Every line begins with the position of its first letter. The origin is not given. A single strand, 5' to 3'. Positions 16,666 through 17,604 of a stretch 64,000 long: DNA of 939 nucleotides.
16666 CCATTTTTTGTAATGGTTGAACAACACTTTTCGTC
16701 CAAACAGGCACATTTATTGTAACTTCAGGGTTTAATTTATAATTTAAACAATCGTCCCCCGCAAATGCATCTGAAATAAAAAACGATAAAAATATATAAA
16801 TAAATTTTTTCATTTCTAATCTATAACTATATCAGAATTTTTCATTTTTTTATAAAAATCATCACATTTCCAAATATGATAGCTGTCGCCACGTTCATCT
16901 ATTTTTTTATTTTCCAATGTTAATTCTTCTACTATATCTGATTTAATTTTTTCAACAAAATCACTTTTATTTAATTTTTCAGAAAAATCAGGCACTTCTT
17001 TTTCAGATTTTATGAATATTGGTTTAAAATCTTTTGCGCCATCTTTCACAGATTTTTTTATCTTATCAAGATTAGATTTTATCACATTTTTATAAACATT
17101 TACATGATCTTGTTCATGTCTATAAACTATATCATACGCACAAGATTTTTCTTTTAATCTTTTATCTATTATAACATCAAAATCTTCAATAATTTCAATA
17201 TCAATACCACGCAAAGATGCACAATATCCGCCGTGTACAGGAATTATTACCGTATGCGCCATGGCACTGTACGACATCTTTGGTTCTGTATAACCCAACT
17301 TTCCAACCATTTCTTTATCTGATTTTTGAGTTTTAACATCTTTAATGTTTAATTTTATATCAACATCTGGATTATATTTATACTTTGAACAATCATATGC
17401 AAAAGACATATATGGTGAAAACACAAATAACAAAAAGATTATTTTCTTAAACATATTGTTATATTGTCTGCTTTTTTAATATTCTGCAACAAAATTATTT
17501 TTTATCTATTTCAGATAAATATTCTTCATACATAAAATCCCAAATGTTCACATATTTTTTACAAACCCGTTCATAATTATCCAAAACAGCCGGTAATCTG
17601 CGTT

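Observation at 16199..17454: Tandem paralogous secreted HExxH proteins (putative novel metallopeptidase pair)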

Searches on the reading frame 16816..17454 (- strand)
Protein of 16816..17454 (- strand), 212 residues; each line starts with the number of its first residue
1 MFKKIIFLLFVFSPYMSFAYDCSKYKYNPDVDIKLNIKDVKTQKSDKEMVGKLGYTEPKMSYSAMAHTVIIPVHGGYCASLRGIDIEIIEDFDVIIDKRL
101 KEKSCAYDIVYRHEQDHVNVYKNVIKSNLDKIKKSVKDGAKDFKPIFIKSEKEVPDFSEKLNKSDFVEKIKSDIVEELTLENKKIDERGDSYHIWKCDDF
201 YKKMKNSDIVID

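Call 3: search_protein_families(library=pfam, proteins=[window:16816-17454:-], max_evalue=1)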
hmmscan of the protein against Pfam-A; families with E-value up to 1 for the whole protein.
window:16816-17454:- (212 aa): 4 families
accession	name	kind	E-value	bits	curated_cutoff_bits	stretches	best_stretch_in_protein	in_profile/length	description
PF24799.1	Paxt-1_C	-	0.0056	16.7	27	1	112-146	93-127/191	Partner of xrn-2 protein 1-like, C-terminal domain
PF10458.14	Val_tRNA-synt_C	-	0.049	14.3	25.9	1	149-177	15-43/66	Valyl tRNA synthetase tRNA binding arm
PF06480.20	FtsH_ext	-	0.061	14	25.5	1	159-201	27-60/103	FtsH Extracellular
PF14412.12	AHH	-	0.066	13.7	22.3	1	111-140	65-94/111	A nuclease family of the HNH/ENDO VII superfamily with conserved AHH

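Call 5: search_protein_families(library=ncbifam, proteins=[window:16816-17454:-], max_evalue=1)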
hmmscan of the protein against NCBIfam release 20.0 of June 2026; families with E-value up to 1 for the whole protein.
window:16816-17454:- (212 aa): 0 families

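Call 6: find_homologous_proteins(query=window:16816-17454:-, max_evalue=0.01)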
Query window:16816-17454:- (212 aa): 49 proteins with E <= 0.01 among 295 candidates.
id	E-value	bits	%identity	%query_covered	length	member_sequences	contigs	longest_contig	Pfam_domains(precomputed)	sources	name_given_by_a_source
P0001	1.7e-133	461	100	100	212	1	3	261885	-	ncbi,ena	-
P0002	4.2e-114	397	83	100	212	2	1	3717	-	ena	-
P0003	8.7e-112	390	82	100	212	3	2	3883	-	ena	-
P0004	2.2e-111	388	82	100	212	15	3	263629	-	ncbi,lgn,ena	-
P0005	1.7e-109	382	80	100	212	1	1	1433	-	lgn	-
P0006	1.8e-109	382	82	100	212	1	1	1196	-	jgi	jgi:hypothetical protein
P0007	5.6e-109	381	84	95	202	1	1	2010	-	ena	-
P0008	1.8e-107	376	81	100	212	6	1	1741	-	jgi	-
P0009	4.1e-107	375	85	93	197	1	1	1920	-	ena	-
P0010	1.8e-106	372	84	93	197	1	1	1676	-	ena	-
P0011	9.7e-106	370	79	100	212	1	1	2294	-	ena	-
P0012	2.1e-104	366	78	100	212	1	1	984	-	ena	-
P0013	6.8e-100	351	74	100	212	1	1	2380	-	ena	-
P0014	2.9e-99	349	78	95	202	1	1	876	-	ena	-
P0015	3.5e-99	349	74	100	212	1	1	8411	-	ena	-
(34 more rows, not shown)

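Call 8: search_solved_structures(query=window:16816-17454:-, max_evalue=10)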
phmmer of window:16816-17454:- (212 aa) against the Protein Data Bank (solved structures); distinct sequences matched with E-value up to 10: 6.
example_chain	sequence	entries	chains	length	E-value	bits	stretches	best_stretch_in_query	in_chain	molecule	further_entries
6zvj_A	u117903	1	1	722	0.16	14.9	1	112-187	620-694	Eukaryotic translation initiation factor 3 subunit A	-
7qca_LFF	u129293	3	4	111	0.54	13.2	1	94-133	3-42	60S ribosomal protein L35a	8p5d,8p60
4dl0_K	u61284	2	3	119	1.2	12.1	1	114-188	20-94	V-type proton ATPase subunit G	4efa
6tb3_BW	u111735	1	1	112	1.3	12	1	125-199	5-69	General negative regulator of transcription subunit 5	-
3j9t_L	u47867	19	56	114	1.3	11.9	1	116-188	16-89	V-type proton ATPase subunit G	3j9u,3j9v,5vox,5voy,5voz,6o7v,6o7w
5bw9_J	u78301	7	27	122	7.8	9.4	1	112-188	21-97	V-type proton ATPase subunit G | Yeast V-ATPase subunit G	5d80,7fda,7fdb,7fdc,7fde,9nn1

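Call 21: search_protein_representatives(alignment_id=A1)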
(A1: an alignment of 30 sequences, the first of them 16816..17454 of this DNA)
Query: 30 sequences, 218 profile positions. Proteins with E-value up to 0.001 (for the whole library): 1186; up to 1e-10: 233; up to 1e-30: 33. The best 150 are listed.
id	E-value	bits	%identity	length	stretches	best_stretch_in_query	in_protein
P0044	3.3e-84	298.4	-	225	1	1-218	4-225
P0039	2.1e-81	289.2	-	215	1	1-218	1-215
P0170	3.6e-68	245.9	-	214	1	1-213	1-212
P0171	2.8e-64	233.2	-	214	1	2-212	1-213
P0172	1.5e-56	208.0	-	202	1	20-218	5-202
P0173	1.5e-54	201.4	-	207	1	6-204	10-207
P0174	6.9e-53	196.0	-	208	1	1-204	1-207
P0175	6.0e-51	189.6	-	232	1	8-204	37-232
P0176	2.0e-50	187.9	-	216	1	6-203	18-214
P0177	3.5e-50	187.1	-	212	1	1-205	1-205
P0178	8.1e-50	186.0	-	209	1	4-205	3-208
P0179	5.5e-49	183.2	-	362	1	6-204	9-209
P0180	4.8e-48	180.2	-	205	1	2-204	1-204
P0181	4.8e-47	176.9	-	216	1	5-205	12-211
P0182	3.4e-44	167.5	-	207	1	5-203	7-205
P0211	7.7e-21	91.2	-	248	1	19-204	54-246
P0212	7.8e-21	91.2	-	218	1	51-204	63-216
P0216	4.5e-20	88.7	-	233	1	7-200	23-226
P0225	2.7e-18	82.9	-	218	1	10-201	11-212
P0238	2.2e-17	79.9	-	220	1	46-204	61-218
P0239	5.7e-17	78.6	-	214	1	5-200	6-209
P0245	3.7e-16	75.9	-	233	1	53-201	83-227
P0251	1.1e-15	74.4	-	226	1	51-205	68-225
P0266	4.8e-15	72.3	-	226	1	53-201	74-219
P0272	1.7e-14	70.5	-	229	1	54-193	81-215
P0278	2.3e-14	70.0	-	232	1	55-154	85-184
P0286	4.6e-14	69.1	-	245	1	56-200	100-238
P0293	8.1e-14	68.3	-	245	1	32-205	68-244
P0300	1.5e-13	67.4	-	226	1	54-166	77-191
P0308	2.7e-13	66.5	-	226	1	52-195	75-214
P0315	7.0e-13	65.2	-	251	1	54-205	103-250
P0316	7.4e-13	65.1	-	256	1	55-205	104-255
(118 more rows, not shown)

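Call 22: predict_structure(alignment_id=A1)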
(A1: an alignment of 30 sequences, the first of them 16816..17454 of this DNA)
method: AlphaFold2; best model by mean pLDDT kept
length: 212 residues; sequences in the alignment: 30
mean_pLDDT: 85.4   pTM: 0.72
mean pLDDT of the five models: 85.4, 84.8, 83.7, 81.8, 80.9
residues with pLDDT >= 90: 113; 70-90: 73; 50-70: 19; < 50: 7
segments of 3 or more residues with pLDDT < 50: 12-17
pLDDT, mean of each block of 10 residues (from residue 1): 55 51 91 92 93 90 90 92 92 94 93 95 91 88 90 87 76 85 91 89 73 53
secondary structure, 60 per line:
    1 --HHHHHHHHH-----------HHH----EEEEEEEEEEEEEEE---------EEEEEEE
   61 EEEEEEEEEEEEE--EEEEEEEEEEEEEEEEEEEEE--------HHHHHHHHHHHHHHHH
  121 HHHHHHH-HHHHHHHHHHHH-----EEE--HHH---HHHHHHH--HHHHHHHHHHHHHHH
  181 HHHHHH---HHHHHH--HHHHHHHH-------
elements in order: H3-11 E30-44 E54-73 E76-96 H105-127 H129-140 E146-148 H157-163 H166-186 H190-195 H198-205

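Call 26: fold_search(model_id=the predicted structure, library=pdb)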
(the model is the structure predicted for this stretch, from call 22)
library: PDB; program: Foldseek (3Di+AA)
matches with E <= 10: 103; with E <= 0.001: 0
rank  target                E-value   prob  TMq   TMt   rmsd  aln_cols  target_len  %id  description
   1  1c4p_A                1.1e+00  0.06  0.17  0.24  13.6       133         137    8  BETA DOMAIN OF STREPTOKINASE (released 1999-10-13)
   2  9bhw_C                1.2e+00  0.01  0.12  0.10  13.3       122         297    7  Septin Tetrameric Complex SEPT7/SEPT9 of Ciona intestinalis by Cryo-EM (released 2024-07-10)
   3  2g59_B                1.2e+00  0.01  0.11  0.09  23.5       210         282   10  Crystal Structure of the Catalytic Domain of Protein Tyrosine Phosphatase from Homo sapiens (released 2006-03-14)
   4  7xhq_B                1.3e+00  0.02  0.12  0.07  22.7       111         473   10  Small-molecule Allosteric Regulation Mechanism of SHP2 (released 2023-02-15)
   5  1yts                  1.4e+00  0.02  0.15  0.12  19.7       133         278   10  A LIGAND-INDUCED CONFORMATIONAL CHANGE IN THE YERSINIA PROTEIN TYROSINE PHOSPHATASE (released 1995-07-10)
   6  5cyo_A                1.7e+00  0.01  0.12  0.10  18.2       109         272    9  High resolution Septin 9 GTPase domain in complex with GDP (released 2016-08-03)
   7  4r83_A                1.8e+00  0.02  0.11  0.06  18.3        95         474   12  Crystal structure of Sialyltransferase from Photobacterium damsela (released 2014-12-03)
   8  2b3o                  1.9e+00  0.01  0.12  0.06  20.7       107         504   11  Crystal structure of human tyrosine phosphatase SHP-1 (released 2005-10-25)
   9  6uqq_D                2.0e+00  0.03  0.16  0.13  12.1       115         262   12  Crystal Structure of GTPase Domain of Human Septin 7 / Septin 3 T282Y Heterocomplex (released 2020-09-23)
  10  4z54_A                2.0e+00  0.02  0.12  0.10  17.0       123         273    6  High Resolution Human Septin3 GTPase domain with alpha-zero helix in complex with GDP (released 2016-04-06)
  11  2i3r_A                2.0e+00  0.01  0.13  0.10  21.0       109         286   12  Engineered catalytic domain of protein tyrosine phosphatase HPTPbeta (released 2006-08-29)
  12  2bk8                  2.2e+00  0.01  0.09  0.16  18.1       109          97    6  M1 domain from titin (released 2006-08-09)
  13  9bht_B                2.3e+00  0.02  0.11  0.09  14.4       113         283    6  Septin Hexameric Complex SEPT2/SEPT6/SEPT7 of Ciona intestinalis by Cryo-EM (released 2024-07-10)
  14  3ftq_C                2.6e+00  0.02  0.14  0.13  12.9       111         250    8  Crystal structure of Septin 2 in complex with GppNHp and Mg2+ (released 2009-09-22)
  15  6n0b_D                2.6e+00  0.02  0.15  0.13  13.2       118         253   10  Structure of GTPase Domain of Human Septin 7 at High Resolution (released 2019-05-01)
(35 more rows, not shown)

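Call 29: find_encoding_contigs(protein=P0245, flank=8000, max_places=3)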
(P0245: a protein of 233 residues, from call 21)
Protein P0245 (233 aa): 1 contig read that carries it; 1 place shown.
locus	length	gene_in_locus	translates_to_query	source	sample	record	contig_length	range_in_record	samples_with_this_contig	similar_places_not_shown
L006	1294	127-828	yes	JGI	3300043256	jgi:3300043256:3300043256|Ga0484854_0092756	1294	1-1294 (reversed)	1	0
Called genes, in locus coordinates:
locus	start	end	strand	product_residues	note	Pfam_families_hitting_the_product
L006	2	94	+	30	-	?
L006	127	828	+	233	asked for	-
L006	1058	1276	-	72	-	-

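Call 30: find_encoding_contigs(protein=P0225, flank=8000, max_places=3)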
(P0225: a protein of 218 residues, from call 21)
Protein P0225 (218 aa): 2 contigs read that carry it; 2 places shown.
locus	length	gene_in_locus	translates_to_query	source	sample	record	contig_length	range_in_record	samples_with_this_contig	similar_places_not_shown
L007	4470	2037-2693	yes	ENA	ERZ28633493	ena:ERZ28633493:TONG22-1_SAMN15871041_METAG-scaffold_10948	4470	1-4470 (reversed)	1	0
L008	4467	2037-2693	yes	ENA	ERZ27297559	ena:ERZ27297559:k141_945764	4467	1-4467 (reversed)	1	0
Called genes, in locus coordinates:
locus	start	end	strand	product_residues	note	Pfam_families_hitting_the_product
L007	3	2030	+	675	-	?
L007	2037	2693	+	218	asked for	-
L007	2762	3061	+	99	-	PF09538:FYDLN_acid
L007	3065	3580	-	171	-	PF01713:Smr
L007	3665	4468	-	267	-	?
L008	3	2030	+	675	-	?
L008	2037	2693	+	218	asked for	-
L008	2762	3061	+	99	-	PF09538:FYDLN_acid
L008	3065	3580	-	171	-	PF01713:Smr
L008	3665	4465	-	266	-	?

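Call 39: find_homologous_proteins(query=A5, max_evalue=0.001)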
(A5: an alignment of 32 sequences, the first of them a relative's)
Query A5 (32 sequences) (233 aa, profile of the alignment): 16 proteins with E <= 0.001 among 8000 candidates.
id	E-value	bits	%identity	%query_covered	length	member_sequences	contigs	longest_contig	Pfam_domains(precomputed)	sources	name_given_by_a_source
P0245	7.5e-62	227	100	100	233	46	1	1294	-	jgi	jgi:hypothetical protein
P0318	5.3e-61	224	74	96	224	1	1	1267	-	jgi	jgi:hypothetical protein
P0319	7.1e-61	224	85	100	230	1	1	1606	-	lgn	-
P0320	1.7e-60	222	93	82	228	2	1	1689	-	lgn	-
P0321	1.5e-59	219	94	84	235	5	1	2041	-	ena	-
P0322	5.2e-59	217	91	82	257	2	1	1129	-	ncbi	-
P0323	9.5e-59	217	78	100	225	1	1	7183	-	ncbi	-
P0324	2.7e-58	215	81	85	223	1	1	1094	-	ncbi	-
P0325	3.2e-56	208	85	99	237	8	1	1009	-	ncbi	-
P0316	8.4e-55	204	19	64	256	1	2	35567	-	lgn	-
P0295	1.1e-51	193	19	91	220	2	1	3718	-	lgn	-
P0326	3.9e-48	182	26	65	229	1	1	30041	-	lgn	-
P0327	3.0e-43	166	21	56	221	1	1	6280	-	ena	-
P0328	2.3e-42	163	49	64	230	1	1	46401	-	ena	-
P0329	1.9e-31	127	73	70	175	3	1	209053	-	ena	-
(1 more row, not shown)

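Call 40: find_encoding_contigs(protein=P0328, flank=10000, max_places=2)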
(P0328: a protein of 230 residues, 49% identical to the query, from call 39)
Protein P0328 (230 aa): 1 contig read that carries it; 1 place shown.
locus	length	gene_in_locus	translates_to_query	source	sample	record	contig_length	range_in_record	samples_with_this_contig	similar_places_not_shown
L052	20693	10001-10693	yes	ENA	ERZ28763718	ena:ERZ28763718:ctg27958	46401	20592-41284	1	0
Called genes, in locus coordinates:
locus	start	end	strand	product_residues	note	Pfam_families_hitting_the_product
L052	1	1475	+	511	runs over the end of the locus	PF00496:SBP_bac_5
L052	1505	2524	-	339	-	PF12760:Zn_ribbon_IS1595, PF12762:DDE_Tnp_IS1595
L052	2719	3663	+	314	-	PF19300:BPD_transp_1_N, PF00528:BPD_transp_1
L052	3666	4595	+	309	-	PF12911:OppC_N (weak), PF00528:BPD_transp_1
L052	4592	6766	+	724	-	PF00005:ABC_tran, PF13304:AAA_21 (faint), PF13401:AAA_22 (faint), PF08352:oligo_HPY, PF00005:ABC_tran, PF02463:SMC_N (weak), PF08352:oligo_HPY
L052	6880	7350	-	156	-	PF13358:DDE_3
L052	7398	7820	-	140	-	PF00292:PAX (weak), PF25787:HTH_SB (weak)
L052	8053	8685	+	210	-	-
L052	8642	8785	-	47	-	PF13751:DDE_Tnp_1_6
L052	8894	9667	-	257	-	-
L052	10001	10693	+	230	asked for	-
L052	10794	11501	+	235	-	PF01144:CoA_trans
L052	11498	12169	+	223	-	PF01144:CoA_trans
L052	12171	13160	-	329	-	PF13365:Trypsin_2, PF13180:PDZ_2, PF17820:PDZ_6 (faint)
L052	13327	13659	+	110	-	PF07238:PilZ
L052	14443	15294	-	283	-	PF00248:Aldo_ket_red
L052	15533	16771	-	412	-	PF00872:Transposase_mut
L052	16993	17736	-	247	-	PF13302:Acetyltransf_3, PF00583:Acetyltransf_1 (weak)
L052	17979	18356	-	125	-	PF03060:NMO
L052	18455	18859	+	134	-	-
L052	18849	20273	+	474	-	PF01555:N6_N4_Mtase, PF01844:HNH, PF14279:HNH_5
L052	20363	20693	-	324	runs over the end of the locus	PF12760:Zn_ribbon_IS1595, PF12762:DDE_Tnp_IS1595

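Call 41: find_encoding_contigs(protein=P0316, flank=10000, max_places=2)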
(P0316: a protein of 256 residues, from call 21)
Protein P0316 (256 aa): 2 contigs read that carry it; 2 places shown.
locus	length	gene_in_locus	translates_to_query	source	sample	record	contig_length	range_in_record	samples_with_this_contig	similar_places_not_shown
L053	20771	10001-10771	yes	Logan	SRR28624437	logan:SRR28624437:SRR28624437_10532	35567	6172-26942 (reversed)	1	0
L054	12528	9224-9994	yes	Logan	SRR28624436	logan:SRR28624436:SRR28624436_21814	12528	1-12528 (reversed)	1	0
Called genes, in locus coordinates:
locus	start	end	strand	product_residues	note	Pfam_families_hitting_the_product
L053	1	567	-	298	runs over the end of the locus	-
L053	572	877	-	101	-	PF00085:Thioredoxin, PF14595:Thioredoxin_9 (faint), PF13098:Thioredoxin_2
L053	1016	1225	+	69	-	PF13783:DUF4177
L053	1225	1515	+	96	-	-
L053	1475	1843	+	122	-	-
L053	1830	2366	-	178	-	-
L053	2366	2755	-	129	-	-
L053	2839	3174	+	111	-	PF01588:tRNA_bind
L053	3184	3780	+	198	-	PF01048:PNP_UDP_1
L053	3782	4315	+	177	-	PF00156:Pribosyltran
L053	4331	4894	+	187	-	PF00293:NUDIX (weak)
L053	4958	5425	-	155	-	PF08719:NADAR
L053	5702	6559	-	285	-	PF03331:LpxC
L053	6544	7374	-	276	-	PF02606:LpxK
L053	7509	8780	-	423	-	PF04413:Glycos_transf_N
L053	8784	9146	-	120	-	-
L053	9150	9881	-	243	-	PF04028:DUF374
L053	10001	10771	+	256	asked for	-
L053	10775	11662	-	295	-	PF00348:polyprenyl_synt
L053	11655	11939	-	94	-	PF02609:Exonuc_VII_S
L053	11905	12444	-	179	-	PF00334:NDK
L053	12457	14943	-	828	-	PF00133:tRNA-synt_1, PF09334:tRNA-synt_1g, PF08264:Anticodon_1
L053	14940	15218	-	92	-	-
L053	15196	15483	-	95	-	-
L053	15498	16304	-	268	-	-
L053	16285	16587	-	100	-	-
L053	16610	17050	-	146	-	PF03524:CagX (weak)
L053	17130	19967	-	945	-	PF00521:DNA_topoisoIV, PF03989:DNA_gyraseA_C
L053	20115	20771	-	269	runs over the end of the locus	PF12146:Hydrolase_4, PF00561:Abhydrolase_1, PF10230:LIDHydrolase (weak), PF06821:Ser_hydrolase (faint), PF08386:Abhydrolase_4 (weak)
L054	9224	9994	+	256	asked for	-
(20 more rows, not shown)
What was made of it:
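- In L053 the gene is divergent from a DUF374-waaA-lpxK-lpxC operon (call 41).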

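Call 42: find_encoding_contigs(protein=P0326, flank=10000, max_places=2)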
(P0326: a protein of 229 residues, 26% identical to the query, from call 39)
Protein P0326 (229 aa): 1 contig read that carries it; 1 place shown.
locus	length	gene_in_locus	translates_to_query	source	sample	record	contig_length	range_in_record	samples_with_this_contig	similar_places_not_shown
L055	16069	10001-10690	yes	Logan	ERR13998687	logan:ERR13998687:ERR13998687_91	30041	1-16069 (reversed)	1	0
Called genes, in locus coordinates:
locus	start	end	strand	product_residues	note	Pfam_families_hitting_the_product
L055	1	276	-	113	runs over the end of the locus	PF05164:ZapA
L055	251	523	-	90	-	-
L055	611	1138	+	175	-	-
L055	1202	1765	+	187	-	PF08207:EFP_N, PF01132:EFP, PF09285:Elong-fact-P_C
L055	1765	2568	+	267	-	PF00459:Inositol_P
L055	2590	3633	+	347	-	PF00691:OmpA (weak)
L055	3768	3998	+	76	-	PF01197:Ribosomal_L31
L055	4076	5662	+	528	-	-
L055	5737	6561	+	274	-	-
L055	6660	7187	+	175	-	PF06242:TrcR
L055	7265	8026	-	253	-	-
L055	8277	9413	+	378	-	PF01546:Peptidase_M20, PF07687:M20_dimer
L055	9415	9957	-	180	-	-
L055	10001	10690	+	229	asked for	-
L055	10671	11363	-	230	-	PF00702:Hydrolase, PF03031:NIF (faint), PF13419:HAD_2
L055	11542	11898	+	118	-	-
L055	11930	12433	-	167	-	-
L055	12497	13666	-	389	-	PF00890:FAD_binding_2 (weak), PF01134:GIDA (faint), PF01266:DAO (faint), PF03486:HI0933_like, PF07992:Pyr_redox_2, PF12831:FAD_oxidored (weak), PF13738:Pyr_redox_3 (weak), PF22780:HI0933_like_1st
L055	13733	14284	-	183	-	PF13505:OMP_b-brl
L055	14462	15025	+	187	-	PF05307:Bundlin, PF08805:PilS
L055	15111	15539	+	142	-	PF10768:FliX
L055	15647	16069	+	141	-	PF21157:DksA_N, PF01258:zf-dskA_traR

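Call 43: search_protein_families(library=ncbifam, alignment_id=A5, max_evalue=0.01)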
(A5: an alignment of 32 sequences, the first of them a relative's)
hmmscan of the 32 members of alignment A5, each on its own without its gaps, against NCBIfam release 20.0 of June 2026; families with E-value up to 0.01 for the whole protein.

A. member 1, P0245 (233 aa): 0 families

B. families by the number of members that match (of 32 scanned): 4 families
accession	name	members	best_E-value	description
TIGR04540.1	CLB_0814_fam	1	0.0006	TIGR04540 family protein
TIGR00389.1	glyS_dimeric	1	0.0036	glycine--tRNA ligase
NF008063.0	PRK10797.1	1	0.0037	glutamate/aspartate ABC transporter substrate-binding protein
TIGR04433.1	UrcA_uranyl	1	0.0094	UrcA family protein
